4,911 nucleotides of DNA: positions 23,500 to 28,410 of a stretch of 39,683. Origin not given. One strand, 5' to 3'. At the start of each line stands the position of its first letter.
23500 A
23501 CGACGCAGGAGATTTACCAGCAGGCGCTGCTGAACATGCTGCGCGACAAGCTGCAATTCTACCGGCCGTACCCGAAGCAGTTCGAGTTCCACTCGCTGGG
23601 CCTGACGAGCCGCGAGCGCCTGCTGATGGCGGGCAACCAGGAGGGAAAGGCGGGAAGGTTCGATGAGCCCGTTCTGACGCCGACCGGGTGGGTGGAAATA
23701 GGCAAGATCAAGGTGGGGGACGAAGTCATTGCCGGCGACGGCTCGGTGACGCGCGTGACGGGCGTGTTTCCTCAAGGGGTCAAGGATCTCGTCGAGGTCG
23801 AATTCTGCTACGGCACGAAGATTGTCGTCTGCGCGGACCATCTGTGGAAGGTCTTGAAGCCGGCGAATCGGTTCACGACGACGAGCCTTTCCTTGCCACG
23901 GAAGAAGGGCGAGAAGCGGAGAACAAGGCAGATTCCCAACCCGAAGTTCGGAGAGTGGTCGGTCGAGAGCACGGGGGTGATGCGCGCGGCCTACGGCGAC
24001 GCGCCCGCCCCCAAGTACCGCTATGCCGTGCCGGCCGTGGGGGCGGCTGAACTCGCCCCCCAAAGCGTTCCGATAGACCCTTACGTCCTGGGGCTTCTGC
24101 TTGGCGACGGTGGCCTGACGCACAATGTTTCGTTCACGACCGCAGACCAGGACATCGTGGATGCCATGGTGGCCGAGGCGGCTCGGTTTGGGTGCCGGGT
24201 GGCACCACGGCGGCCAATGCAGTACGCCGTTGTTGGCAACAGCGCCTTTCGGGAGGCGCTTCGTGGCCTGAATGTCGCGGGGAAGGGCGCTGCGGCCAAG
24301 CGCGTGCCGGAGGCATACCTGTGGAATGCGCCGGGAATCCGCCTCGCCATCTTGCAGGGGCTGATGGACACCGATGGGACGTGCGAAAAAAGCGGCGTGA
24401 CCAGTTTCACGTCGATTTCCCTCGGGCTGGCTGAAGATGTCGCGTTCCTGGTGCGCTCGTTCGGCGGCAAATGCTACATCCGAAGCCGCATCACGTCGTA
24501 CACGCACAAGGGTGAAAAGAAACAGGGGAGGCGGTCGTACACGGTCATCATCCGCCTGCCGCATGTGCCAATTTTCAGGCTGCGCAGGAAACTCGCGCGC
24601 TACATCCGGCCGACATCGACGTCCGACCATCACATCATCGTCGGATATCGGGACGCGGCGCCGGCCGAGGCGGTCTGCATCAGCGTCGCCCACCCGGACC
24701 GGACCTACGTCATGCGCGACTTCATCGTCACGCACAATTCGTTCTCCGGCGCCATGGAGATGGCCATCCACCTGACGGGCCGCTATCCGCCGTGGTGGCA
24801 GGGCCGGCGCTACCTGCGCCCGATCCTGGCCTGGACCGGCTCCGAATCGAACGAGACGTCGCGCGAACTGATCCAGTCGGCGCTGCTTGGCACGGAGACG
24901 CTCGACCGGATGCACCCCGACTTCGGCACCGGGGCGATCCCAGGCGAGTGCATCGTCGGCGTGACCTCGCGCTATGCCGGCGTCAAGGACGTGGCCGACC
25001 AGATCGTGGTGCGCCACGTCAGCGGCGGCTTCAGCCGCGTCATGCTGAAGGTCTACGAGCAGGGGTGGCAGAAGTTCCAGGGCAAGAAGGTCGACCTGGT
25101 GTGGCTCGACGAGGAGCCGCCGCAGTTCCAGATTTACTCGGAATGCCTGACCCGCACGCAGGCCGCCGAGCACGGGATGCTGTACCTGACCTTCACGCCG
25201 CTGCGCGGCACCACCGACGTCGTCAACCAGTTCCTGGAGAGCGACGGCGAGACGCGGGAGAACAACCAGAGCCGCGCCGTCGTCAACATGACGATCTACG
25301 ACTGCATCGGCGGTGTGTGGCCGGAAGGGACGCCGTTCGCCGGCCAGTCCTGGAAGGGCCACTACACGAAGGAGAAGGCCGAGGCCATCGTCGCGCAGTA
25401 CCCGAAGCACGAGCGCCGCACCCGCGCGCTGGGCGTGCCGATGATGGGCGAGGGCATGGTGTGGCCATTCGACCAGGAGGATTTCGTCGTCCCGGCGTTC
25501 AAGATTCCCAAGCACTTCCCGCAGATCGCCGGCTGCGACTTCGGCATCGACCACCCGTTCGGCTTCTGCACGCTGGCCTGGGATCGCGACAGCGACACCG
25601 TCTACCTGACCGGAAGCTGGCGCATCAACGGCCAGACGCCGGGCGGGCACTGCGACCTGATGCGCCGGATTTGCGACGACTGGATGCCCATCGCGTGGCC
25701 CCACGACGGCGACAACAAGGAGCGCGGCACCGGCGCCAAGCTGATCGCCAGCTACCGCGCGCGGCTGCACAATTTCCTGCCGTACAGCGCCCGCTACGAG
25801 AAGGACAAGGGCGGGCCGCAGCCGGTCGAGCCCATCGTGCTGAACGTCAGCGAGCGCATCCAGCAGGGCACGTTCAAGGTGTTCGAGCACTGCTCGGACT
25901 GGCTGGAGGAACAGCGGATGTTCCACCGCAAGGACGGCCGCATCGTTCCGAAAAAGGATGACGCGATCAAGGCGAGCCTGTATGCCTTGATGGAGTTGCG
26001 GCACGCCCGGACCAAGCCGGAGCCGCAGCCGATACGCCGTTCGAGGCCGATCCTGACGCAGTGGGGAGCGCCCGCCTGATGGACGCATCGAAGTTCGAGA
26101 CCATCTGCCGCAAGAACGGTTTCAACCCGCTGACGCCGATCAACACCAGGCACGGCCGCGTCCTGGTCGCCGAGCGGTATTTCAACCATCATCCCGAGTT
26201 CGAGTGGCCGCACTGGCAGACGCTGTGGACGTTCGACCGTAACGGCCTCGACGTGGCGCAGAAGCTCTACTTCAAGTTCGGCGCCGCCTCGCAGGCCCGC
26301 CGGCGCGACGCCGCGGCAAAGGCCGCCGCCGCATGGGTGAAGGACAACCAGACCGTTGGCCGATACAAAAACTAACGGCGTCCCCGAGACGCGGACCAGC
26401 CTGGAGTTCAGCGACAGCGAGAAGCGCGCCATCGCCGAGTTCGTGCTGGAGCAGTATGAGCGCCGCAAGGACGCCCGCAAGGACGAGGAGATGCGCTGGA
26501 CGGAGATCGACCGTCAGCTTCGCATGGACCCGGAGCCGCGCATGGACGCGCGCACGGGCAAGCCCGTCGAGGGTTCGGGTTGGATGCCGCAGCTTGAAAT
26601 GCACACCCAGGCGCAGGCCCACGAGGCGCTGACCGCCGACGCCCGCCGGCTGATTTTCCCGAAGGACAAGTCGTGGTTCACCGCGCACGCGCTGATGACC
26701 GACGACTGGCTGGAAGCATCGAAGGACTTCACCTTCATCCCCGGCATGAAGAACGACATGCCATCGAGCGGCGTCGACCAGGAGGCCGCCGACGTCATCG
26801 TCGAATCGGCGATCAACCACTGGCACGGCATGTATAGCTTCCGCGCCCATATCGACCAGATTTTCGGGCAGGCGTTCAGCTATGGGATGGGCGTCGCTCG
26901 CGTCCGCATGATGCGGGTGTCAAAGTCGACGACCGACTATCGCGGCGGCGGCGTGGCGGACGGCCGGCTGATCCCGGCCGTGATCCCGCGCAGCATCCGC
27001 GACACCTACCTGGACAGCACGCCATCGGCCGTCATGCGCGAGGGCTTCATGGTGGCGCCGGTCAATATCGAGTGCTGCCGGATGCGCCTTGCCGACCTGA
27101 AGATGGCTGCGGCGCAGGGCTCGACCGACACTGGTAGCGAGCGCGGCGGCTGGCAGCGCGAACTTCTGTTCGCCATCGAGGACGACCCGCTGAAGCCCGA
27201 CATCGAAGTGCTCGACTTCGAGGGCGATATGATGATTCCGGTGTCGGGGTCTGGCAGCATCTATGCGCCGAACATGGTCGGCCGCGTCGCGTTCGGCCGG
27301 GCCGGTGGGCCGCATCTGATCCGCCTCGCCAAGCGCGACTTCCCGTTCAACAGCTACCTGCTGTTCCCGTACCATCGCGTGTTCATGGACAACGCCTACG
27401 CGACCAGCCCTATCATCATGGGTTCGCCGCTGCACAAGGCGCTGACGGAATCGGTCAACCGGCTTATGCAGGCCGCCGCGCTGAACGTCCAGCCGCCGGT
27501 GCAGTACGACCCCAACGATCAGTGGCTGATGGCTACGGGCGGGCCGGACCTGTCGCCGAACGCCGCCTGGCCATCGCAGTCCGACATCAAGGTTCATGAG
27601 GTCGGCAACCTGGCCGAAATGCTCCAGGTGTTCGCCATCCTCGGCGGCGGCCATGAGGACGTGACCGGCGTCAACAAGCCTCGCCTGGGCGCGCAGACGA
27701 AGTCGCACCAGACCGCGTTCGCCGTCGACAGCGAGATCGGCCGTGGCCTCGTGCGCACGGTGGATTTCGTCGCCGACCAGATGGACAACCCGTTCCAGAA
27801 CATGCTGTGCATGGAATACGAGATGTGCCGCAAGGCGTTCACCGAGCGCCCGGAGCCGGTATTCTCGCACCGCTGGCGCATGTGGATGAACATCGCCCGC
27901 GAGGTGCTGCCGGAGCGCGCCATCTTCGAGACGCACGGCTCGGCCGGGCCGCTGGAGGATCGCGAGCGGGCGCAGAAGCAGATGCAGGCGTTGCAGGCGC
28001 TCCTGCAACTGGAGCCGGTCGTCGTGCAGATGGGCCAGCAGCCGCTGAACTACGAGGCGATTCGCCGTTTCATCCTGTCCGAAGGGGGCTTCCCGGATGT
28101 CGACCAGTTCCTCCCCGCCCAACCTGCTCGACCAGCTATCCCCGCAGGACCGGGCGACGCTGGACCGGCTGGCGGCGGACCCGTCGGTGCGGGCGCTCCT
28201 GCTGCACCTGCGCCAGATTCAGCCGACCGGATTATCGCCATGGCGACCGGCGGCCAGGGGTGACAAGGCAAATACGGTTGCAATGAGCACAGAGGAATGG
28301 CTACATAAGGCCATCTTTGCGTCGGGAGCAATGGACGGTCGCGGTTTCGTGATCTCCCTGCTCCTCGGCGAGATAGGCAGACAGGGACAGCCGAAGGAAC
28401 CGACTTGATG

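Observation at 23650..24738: Class-3-type intein with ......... homing endonuclease splitting the TerL Walker A loop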

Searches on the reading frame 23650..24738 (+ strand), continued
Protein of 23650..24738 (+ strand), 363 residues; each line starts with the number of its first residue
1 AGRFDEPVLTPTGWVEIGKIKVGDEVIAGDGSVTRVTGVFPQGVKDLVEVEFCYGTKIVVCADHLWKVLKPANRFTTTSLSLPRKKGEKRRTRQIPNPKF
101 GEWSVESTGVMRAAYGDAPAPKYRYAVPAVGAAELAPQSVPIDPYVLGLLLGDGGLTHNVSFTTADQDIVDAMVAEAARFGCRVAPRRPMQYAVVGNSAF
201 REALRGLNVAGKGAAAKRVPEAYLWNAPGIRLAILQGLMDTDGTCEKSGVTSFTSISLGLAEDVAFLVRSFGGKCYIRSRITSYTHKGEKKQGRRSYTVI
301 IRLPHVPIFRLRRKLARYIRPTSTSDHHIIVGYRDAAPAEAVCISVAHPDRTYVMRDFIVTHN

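Call 69: search_protein_representatives(protein=window:23650-24738:+)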
Query: 363 residues. Proteins with E-value up to 0.001 (for the whole library): 17985; up to 1e-10: 12161; up to 1e-30: 3836. The best 150 are listed.
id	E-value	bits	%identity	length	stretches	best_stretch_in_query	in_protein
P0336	8.8e-99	347.3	39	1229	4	197-363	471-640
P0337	5.8e-90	318.3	35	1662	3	5-363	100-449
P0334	3.2e-89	315.9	50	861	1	2-363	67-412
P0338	2.4e-88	313.0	37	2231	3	124-363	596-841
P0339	2.3e-86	306.5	34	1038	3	4-363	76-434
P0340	2.3e-85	303.2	41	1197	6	205-363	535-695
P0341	5.1e-84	298.8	38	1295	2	5-363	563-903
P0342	2.2e-83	296.7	35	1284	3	5-363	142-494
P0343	5.1e-83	295.5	35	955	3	7-363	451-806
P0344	4.7e-81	289.0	38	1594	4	127-363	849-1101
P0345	5.8e-81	288.7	48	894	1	6-363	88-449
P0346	4.8e-80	285.7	34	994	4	138-363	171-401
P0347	1.5e-78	280.8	37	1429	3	6-363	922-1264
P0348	4.5e-78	279.2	36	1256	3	4-363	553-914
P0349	8.2e-78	278.4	49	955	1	3-363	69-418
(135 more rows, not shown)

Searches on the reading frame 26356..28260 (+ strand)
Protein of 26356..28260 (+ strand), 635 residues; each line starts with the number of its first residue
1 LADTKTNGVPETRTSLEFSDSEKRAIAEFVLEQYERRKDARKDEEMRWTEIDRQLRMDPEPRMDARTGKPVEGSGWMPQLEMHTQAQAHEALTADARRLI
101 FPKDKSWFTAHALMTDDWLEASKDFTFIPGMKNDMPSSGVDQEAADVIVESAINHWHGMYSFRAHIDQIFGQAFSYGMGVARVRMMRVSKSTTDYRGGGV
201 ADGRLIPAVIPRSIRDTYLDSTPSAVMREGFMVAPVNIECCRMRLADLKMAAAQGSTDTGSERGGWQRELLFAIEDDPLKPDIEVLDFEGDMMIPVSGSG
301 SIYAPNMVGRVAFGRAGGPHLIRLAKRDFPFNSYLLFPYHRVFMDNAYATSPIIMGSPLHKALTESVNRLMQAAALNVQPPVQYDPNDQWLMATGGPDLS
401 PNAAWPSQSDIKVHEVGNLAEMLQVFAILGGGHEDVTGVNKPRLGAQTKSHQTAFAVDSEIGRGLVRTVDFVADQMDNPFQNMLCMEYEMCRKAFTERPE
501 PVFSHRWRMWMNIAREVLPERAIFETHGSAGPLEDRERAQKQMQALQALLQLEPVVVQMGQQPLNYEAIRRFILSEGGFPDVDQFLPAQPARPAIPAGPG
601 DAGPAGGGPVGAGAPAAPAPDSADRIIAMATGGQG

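Call 31: search_protein_families(library=phrogs, proteins=[window:26356-28260:+], max_evalue=0.001)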
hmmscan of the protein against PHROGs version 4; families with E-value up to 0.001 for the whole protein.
window:26356-28260:+ (635 aa): 1 family
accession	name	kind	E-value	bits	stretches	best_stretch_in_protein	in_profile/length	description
phrog_332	-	connector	1.6e-10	40.9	2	22-224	6-172/560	head-tail adaptor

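Call 61: search_protein_families(library=pfam, proteins=[window:26356-28260:+], max_evalue=0.01)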
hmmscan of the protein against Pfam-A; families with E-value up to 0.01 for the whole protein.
window:26356-28260:+ (635 aa): 0 families
